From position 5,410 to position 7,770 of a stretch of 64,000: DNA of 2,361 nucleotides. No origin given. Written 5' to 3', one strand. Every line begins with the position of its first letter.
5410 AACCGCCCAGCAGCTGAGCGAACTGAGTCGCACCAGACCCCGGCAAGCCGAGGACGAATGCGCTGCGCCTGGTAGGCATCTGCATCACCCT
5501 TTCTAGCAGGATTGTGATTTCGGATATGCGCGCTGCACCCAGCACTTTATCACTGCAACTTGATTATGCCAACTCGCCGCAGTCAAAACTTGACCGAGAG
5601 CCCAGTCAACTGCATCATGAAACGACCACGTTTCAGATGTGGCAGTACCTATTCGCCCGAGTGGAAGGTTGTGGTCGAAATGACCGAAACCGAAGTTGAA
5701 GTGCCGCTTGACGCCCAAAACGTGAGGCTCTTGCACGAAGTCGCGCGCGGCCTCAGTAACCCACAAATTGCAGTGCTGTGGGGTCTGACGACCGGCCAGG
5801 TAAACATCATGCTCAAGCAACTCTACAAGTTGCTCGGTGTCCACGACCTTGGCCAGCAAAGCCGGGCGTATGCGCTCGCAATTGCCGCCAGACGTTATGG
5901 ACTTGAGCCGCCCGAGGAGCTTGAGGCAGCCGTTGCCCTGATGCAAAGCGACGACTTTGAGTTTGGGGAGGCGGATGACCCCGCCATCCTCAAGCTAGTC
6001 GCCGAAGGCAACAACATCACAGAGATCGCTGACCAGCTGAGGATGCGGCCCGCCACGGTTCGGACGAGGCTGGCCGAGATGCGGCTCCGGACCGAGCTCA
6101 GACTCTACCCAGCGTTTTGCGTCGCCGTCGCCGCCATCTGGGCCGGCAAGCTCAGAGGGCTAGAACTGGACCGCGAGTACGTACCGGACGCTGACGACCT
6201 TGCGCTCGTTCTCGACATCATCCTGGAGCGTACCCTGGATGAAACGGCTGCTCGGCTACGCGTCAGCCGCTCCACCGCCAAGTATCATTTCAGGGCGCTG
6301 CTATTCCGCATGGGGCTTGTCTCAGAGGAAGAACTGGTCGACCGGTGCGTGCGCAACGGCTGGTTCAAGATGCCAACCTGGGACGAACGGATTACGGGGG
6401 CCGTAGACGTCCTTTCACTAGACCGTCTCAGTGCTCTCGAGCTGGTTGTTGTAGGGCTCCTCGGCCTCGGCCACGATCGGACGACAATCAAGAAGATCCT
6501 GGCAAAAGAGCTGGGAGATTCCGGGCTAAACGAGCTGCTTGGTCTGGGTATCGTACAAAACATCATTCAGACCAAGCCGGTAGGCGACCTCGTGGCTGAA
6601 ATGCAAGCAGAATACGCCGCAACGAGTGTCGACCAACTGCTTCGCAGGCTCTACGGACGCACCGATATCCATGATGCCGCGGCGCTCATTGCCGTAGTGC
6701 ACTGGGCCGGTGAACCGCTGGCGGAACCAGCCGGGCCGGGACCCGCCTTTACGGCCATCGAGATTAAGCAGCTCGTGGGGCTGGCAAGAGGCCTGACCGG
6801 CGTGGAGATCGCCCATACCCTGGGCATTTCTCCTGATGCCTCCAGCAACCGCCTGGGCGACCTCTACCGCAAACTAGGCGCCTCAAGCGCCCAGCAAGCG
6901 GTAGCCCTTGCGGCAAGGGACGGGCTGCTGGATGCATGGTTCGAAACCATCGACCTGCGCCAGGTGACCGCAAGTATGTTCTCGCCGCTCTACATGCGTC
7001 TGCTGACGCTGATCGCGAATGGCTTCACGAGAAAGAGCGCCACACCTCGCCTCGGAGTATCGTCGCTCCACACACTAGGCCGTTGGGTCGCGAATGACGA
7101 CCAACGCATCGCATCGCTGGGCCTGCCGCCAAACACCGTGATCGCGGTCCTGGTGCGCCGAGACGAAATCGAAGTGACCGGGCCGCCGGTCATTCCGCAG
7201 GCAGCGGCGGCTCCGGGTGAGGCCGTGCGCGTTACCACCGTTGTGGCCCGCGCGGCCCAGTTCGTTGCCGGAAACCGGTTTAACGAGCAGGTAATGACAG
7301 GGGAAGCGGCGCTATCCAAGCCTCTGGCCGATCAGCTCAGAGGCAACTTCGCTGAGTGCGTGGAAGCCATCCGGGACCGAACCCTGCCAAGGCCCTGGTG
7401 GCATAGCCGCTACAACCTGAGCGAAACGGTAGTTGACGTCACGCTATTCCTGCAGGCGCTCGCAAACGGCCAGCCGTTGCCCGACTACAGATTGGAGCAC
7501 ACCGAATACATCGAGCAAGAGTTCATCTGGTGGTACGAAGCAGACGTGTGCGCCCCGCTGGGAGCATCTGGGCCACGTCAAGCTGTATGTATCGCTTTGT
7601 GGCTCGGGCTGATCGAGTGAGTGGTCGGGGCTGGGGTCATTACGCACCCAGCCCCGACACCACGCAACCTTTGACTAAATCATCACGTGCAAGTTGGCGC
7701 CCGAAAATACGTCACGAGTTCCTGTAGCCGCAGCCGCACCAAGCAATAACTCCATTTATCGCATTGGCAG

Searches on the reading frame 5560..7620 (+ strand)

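Call 18: search_protein_families(library=pfam, proteins=[window:5560-7620:+], max_evalue=0.001)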
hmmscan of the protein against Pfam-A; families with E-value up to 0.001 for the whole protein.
window:5560-7620:+ (686 aa): 10 families
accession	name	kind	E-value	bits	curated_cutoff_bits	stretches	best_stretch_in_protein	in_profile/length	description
PF00196.25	GerE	-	1.3e-17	63.6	23.5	1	401-451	7-57/57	Bacterial regulatory proteins, luxR family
PF13384.12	HTH_23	-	3.1e-10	40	24.6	0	143-168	10-35/50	Homeodomain-like domain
PF08281.18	Sigma70_r4_2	-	4.8e-07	29.8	25.7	0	149-172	25-48/54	Sigma-70, region 4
PF13551.12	HTH_29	-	2.5e-05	24.7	28.1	0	143-169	4-31/64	Winged helix-turn helix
PF01022.26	HTH_5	-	3.9e-05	23.9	22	0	223-255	15-46/47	Bacterial regulatory protein, arsR family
PF13412.12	HTH_24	-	3.9e-05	23.6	21.9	0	150-174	17-41/48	Winged helix-turn-helix DNA-binding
PF13556.12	HTH_30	-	5.4e-05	23.3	27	0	147-179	9-41/59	PucR C-terminal helix-turn-helix domain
PF13518.12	HTH_28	-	5.7e-05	23.6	25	0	143-171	5-33/52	Helix-turn-helix domain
PF12840.13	HTH_20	-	6.7e-05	23.2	27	0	223-248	18-43/51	Helix-turn-helix domain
PF00126.33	HTH_1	-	0.00047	20.5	26.6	0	143-182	6-45/60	Bacterial regulatory helix-turn-helix protein, lysR family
